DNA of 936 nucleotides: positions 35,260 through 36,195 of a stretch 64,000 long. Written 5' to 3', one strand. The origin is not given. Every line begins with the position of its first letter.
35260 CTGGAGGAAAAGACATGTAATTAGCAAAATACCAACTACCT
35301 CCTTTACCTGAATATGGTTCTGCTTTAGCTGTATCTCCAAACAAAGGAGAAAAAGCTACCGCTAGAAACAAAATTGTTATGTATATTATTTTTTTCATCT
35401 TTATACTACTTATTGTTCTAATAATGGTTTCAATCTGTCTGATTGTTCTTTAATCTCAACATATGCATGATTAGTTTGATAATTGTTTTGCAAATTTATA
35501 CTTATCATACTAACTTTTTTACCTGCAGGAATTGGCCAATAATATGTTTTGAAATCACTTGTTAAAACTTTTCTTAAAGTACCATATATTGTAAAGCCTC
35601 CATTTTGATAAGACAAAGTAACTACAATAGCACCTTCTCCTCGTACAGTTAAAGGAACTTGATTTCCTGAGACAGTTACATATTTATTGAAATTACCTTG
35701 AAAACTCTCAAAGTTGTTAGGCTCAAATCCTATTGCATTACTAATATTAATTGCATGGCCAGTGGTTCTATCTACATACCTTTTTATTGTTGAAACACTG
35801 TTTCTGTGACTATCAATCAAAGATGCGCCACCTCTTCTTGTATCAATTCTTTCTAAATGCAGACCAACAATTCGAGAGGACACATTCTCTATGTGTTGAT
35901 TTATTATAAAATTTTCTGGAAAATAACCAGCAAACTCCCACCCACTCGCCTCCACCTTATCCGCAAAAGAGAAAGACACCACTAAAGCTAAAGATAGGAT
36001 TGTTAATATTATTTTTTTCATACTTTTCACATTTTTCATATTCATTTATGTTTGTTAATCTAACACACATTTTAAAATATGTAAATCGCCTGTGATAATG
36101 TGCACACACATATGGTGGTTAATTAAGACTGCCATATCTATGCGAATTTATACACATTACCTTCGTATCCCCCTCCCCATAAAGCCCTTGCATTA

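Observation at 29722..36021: Giant CARDB-repeat surface protein followed by an array of three paralogous small secreted proteins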

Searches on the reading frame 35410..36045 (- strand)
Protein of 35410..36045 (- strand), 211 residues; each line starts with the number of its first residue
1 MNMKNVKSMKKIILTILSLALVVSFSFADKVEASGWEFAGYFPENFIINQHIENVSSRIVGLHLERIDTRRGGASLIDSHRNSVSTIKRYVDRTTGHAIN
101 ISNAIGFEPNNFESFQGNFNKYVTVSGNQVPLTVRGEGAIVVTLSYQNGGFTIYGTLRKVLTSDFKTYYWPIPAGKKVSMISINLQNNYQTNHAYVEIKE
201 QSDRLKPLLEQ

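Call 3: search_protein_families(library=pfam, proteins=[window:35410-36045:-], max_evalue=1)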
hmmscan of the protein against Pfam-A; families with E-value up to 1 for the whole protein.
window:35410-36045:- (211 aa): 3 families
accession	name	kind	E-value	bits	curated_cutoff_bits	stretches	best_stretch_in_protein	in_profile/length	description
PF20130.4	DUF6520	-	0.067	14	25.4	1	9-35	3-29/83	Family of unknown function (DUF6520)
PF02505.19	MCR_D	-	0.17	12.1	25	1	91-166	28-102/142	Methyl-coenzyme M reductase operon protein D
PF08139.17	LPAM_1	-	0.46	11.5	20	1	9-22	1-14/18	Prokaryotic membrane lipoprotein lipid attachment site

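Call 4: search_protein_families(library=ncbifam, proteins=[window:35410-36045:-], max_evalue=1)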
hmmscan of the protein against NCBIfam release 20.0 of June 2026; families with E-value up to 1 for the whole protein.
window:35410-36045:- (211 aa): 2 families
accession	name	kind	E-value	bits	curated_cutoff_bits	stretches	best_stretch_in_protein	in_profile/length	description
TIGR03260.1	met_CoM_red_D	equivalog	0.063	13.2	100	1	90-166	27-102/150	methyl-coenzyme M reductase operon protein D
TIGR02892.1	spore_yabP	equivalog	0.066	13.2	75.4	1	121-160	25-64/85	sporulation protein YabP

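Call 9: find_homologous_proteins(query=window:35410-36021:-)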
Query window:35410-36021:- (203 aa): 2 proteins with E <= 0.001 among 201 candidates.
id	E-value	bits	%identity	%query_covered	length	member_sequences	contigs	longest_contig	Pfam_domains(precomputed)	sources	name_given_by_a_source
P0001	1.6e-129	447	100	100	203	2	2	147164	-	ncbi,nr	ncbi:MAG: hypothetical protein K9L98_01470 [Candidatus Pacebacteria bacterium]|nr:hypothetical prote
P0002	3.4e-65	237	50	100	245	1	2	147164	-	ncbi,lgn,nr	ncbi:MAG: hypothetical protein K9L98_01460 [Candidatus Pacebacteria bacterium]|nr:hypothetical prote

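Call 21: predict_structure(alignment_id=A1)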
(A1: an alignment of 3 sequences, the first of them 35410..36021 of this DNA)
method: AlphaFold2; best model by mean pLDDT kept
length: 203 residues; sequences in the alignment: 3
mean_pLDDT: 41.4   pTM: 0.41
mean pLDDT of the five models: 41.4, 36.2, 33.3, 31.9, 29.5
residues with pLDDT >= 90: 0; 70-90: 5; 50-70: 50; < 50: 148
segments of 3 or more residues with pLDDT < 50: 1-3, 9-115, 139-148, 178-203
pLDDT, mean of each block of 10 residues (from residue 1): 50 38 25 27 30 32 33 31 33 32 38 53 59 56 47 62 65 50 35 36 27
secondary structure, 60 per line:
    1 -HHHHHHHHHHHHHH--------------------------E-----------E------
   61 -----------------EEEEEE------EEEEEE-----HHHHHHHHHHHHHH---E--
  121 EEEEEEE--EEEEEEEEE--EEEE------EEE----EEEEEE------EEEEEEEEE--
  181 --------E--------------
elements in order: H2-15 E78-83 E90-95 H101-114 E121-127 E130-138 E141-144 E151-153 E158-163 E170-178
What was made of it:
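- Tried and rejected: AlphaFold of full-length P3 with the 3-paralog alignment gave pLDDT 41 and was unusable (call 21).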

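Call 22: search_protein_representatives(alignment_id=A1)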
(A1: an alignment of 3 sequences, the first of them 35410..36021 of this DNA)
Query: 3 sequences, 202 profile positions. Proteins with E-value up to 0.001 (for the whole library): 3; up to 1e-10: 3; up to 1e-30: 2. The best 3 are listed.
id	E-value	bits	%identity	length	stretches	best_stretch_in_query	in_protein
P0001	4.8e-108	375.7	-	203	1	1-202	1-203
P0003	1.2e-77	276.5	-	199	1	1-202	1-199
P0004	2.0e-23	99.4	-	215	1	1-199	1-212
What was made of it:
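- Tried and rejected: The exhaustive profile search found one relative, P0004 (call 22).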

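Call 24: find_encoding_contigs(protein=P0004, flank=10000)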
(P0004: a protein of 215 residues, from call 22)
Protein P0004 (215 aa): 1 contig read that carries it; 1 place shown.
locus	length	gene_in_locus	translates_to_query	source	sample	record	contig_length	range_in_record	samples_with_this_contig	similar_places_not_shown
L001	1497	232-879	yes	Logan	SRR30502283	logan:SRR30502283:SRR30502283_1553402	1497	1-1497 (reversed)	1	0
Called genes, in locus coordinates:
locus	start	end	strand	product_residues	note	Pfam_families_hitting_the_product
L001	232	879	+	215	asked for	-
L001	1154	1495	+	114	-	?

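Call 35: search_solved_structures(query=A4, max_evalue=10)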
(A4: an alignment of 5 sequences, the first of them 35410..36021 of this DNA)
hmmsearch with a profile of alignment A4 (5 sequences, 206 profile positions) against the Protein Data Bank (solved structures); distinct sequences matched with E-value up to 10: 3.
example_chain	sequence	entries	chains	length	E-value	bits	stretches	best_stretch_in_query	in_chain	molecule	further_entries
1gui_A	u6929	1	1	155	0.1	15.6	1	115-183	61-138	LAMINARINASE 16A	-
6fg8_B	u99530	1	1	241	0.38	13.7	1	1-58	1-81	Probable inactive receptor kinase At1g27190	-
8tms_A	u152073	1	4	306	1.1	12.2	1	113-176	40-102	Pectinesterase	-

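Call 41: predict_structure(alignment_id=A5)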
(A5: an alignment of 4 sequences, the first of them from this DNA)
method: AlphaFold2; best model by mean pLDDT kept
length: 178 residues; sequences in the alignment: 4
mean_pLDDT: 58.8   pTM: 0.55
mean pLDDT of the five models: 58.8, 58.4, 56.9, 43.2, 35.5
residues with pLDDT >= 90: 0; 70-90: 56; 50-70: 63; < 50: 59
segments of 3 or more residues with pLDDT < 50: 20-25, 36-79, 173-178
pLDDT, mean of each block of 10 residues (from residue 1): 57 55 53 50 34 31 36 40 68 80 75 84 61 82 84 60 64 42
secondary structure, 60 per line:
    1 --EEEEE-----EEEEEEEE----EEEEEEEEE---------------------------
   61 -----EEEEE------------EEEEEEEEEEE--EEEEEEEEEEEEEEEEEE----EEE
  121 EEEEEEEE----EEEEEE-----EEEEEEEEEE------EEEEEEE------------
elements in order: E3-7 E13-20 E25-33 E66-70 E83-93 E96-113 E118-128 E133-138 E144-153 E160-166
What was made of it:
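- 35410..36021 (-): P3: 203-aa paralog (alternative in-frame starts at 36039 and 36045). AlphaFold model of the mature part in call 41.
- On CBM4_9 / CenC-like carbohydrate-binding module: The model has pLDDT 58.8 (call 41).
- Tried and rejected: The run on mature proteins with 4 sequences was better but still only medium confidence (call 41).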

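Call 45: fold_search(model_id=the predicted structure, library=pdb)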
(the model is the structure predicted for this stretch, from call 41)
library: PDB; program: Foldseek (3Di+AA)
matches with E <= 10: 1415; with E <= 0.001: 0
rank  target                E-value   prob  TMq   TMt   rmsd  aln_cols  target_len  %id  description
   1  4d0q                  1.8e-03  1.00  0.37  0.40   9.2       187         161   11  Hyaluronan Binding Module of the Streptococcal Pneumoniae Hyaluronate Lyase (released 2014-08-06)
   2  3fhq_A                3.8e-03  1.00  0.42  0.15   6.9       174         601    9  Structure of endo-beta-N-acetylglucosaminidase A (released 2009-05-05)
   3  1k42_MODEL_1_A        4.2e-03  1.00  0.37  0.39   7.4       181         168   14  The Solution Structure of the CBM4-2 Carbohydrate Binding Module from a Thermostable Rhodothermus marinus Xyla (released 2002-05-29)
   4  3fhq_B                4.4e-03  1.00  0.35  0.12   4.4        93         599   14  Structure of endo-beta-N-acetylglucosaminidase A (released 2009-05-05)
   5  3fhq_F                5.1e-03  1.00  0.43  0.15   6.8       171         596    9  Structure of endo-beta-N-acetylglucosaminidase A (released 2009-05-05)
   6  4b4p_A                6.3e-03  1.00  0.27  0.33  11.2       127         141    9  Crystal Structure of the lectin domain of F18 fimbrial adhesin FedF. (released 2012-08-15)
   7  2xon_L                6.6e-03  1.00  0.32  0.37   4.5        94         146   14  Structure of TmCBM61 in complex with beta-1,4-galactotriose at 1.4 A resolution (released 2010-09-08)
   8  3fha_C                7.7e-03  1.00  0.44  0.16   6.7       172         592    9  Structure of endo-beta-N-acetylglucosaminidase A (released 2009-04-28)
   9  3fha_A                9.0e-03  1.00  0.43  0.15   6.8       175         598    8  Structure of endo-beta-N-acetylglucosaminidase A (released 2009-04-28)
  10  2y64_A                9.0e-03  0.96  0.32  0.33  10.6       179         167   12  Xylopentaose binding mutated (X-2 L110F) CBM4-2 Carbohydrate Binding Module from a Thermostable Rhodothermus marinus X (released 2012-03-07)
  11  3fhq_D                9.9e-03  1.00  0.41  0.15   7.1       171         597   10  Structure of endo-beta-N-acetylglucosaminidase A (released 2009-05-05)
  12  5a3l_D                9.9e-03  0.82  0.27  0.24  15.6       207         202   12  Structure of Cea1A in complex with N-Acetylglucosamine (released 2016-06-29)
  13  2xom_A                1.0e-02  1.00  0.34  0.41   4.1        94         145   15  Atomic resolution structure of TmCBM61 in complex with beta-1,4- galactotriose (released 2010-09-08)
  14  4b4p_B                1.0e-02  1.00  0.28  0.34  10.6       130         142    9  Crystal Structure of the lectin domain of F18 fimbrial adhesin FedF. (released 2012-08-15)
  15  7pjj                  1.3e-02  0.75  0.25  0.08  13.7       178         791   11  Structure of the Family-3 Glycosyl Hydrolase BcpE2 from Streptomyces scabies (released 2022-07-13)
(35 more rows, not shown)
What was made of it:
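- On CBM4_9 / CenC-like carbohydrate-binding module: Foldseek top hits are CBMs, but at E 2e-3 to 4e-2 and TM 0.3-0.45 (call 45).
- Foldseek PDB top hits are CBM70, CBM4-2, CBM61, CBM29, CBM16, CBM32 and the FedF lectin (E 2e-3 to 4e-2; call 45). The CBM evidence is weak (call 45). The FedF fimbrial lectin domain appears among the weak fold hits (call 45).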

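Call 60: fold_search(model_id=the predicted structure, library=viral)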
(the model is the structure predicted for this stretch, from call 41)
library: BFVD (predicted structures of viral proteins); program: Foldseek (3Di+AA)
matches with E <= 10: 1353; with E <= 0.001: 0
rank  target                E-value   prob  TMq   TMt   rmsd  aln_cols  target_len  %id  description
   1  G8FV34                1.1e-03  1.00  0.33  0.10  17.4       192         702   12  Minor tail protein [Pediococcus phage cIP1]
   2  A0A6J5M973            2.4e-03  0.97  0.30  0.11   9.6       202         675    9  Uncharacterized protein [uncultured Caudovirales phage]
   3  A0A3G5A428            2.8e-03  0.77  0.20  0.19  17.8       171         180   16  Uncharacterized protein [Harvfovirus sp.]
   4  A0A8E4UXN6            3.9e-03  1.00  0.34  0.13   6.6       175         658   10  (no name in the UniProt tables at hand)
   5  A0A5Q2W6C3            3.9e-03  0.99  0.33  0.07  13.6       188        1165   13  (no name in the UniProt tables at hand)
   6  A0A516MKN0            4.5e-03  0.96  0.26  0.09  16.9       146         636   15  (no name in the UniProt tables at hand)
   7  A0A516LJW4            5.2e-03  0.96  0.30  0.29  14.9       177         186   10  (no name in the UniProt tables at hand)
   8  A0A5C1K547            5.8e-03  0.99  0.37  0.17  14.0       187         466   12  (no name in the UniProt tables at hand)
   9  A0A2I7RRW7            6.4e-03  0.33  0.15  0.07  30.0       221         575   11  Tip attachment protein J central straight fiber domain-containing protein [Vibrio phage 1.224.A._10N.261.48.B1]
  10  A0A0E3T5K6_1          6.8e-03  0.92  0.29  0.08  18.9       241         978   14  Tail fiber [Bacillus phage Stills]
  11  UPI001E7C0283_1       7.1e-03  1.00  0.37  0.10   8.0       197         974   11  (no name look-up for this kind of identifier)
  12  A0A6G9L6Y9            7.1e-03  0.97  0.32  0.09  22.4       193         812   14  (no name in the UniProt tables at hand)
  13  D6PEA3                8.7e-03  1.00  0.35  0.29   4.7       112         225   11  (no name in the UniProt tables at hand)
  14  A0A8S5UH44            1.1e-02  0.99  0.34  0.05  18.9       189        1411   13  Uncharacterized protein [Myoviridae sp. ctshb19]
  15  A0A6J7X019            1.1e-02  0.80  0.29  0.11  13.0       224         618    9  Uncharacterized protein [uncultured Caudovirales phage]
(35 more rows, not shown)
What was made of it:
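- Viral hits are tail-fibre and CenC-like CBM domains (call 60).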

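Call 65: search_solved_structures(query=A5, max_evalue=10, show_alignments=2)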
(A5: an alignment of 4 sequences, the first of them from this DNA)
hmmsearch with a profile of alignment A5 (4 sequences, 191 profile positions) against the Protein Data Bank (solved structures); distinct sequences matched with E-value up to 10: 6.
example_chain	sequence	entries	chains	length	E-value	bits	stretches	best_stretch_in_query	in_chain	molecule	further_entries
1gui_A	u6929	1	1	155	0.093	15.7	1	99-168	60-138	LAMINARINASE 16A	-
2cmp_A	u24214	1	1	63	0.32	14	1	43-89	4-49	TERMINASE SMALL SUBUNIT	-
4ygu_A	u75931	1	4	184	0.69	12.9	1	100-126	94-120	putative adhesin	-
4zc3_A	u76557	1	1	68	0.71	12.8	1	44-89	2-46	Terminase small subunit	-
8tms_A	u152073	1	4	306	0.8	12.6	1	94-161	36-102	Pectinesterase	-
3zqp_A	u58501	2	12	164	1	12.3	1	39-89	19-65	TERMINASE SMALL SUBUNIT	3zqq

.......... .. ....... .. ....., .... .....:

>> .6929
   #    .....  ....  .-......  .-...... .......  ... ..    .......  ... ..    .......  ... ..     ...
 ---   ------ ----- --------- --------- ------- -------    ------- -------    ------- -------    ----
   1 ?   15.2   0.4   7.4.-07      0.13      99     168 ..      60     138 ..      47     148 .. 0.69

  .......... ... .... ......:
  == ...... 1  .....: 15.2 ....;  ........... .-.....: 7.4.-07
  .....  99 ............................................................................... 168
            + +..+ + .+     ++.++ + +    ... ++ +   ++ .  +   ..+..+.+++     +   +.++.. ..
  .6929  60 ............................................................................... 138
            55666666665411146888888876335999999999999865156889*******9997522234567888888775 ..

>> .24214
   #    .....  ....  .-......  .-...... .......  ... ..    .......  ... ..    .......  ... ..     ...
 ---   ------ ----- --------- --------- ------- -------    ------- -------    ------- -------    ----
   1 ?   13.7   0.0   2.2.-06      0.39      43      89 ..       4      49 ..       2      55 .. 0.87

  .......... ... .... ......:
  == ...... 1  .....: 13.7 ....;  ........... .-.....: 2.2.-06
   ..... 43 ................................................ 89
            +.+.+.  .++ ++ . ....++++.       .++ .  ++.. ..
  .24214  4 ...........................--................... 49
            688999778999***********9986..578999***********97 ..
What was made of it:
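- On CBM4_9 / CenC-like carbohydrate-binding module: The best PDB profile hit, 1GUI, has E 0.09 (calls 35, 65).
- Closest known: CBM4 / CenC-like carbohydrate-binding modules. Same: These modules are the best, though weak, structural and profile matches (calls 35, 45, 65). They share the 'LT.dW.T..f' strand pattern (call 65).
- It aligns the LT.dW.T..f and ..v..I..eL strands (calls 35, 65).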

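Call 68: find_related_loci(query=A5, collection=viral_contigs, flank=5000)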
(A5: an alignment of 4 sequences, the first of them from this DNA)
Query A5 (178 aa) in viral_contigs; peptide patterns used: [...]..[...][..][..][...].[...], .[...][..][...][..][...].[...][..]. (x = any residue, [..] = any of these).
102 stretches matched a pattern, but none encodes a relative of the query by tblastn (E <= 1e-3).
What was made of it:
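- On Phage or anti-phage defence proteins: No relatives on IMG/VR contigs (call 68).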

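Call 69: find_related_loci(query=A1, collection=genome_contigs, flank=8000)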
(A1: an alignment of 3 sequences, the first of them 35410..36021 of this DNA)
Query A1 (203 aa) in genome_contigs; peptide patterns used: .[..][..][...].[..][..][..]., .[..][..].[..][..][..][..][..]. (x = any residue, [..] = any of these).
119 stretches matched a pattern, but none encodes a relative of the query by tblastn (E <= 1e-3).
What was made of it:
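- Tried and rejected: GTDB representative genomes and IMG/VR gave nothing (calls 68, 69).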

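Call 70: search_protein_families(library=phrogs, proteins=[window:35410-36021:-, P0004], max_evalue=0.1)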
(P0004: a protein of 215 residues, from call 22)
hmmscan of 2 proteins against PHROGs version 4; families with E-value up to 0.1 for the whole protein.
window:35410-36021:- (203 aa): 0 families

P0004 (215 aa): 0 families

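Call 71: search_protein_families(library=padloc, proteins=[window:35410-36021:-, P0004], max_evalue=0.1)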
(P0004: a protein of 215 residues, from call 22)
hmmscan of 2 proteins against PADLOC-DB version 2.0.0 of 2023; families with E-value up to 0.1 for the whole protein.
window:35410-36021:- (203 aa): 1 family
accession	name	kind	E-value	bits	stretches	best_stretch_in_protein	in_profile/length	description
PDLC02886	DpdH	-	0.048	11.9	1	44-82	32-70/80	DpdH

P0004 (215 aa): 0 families
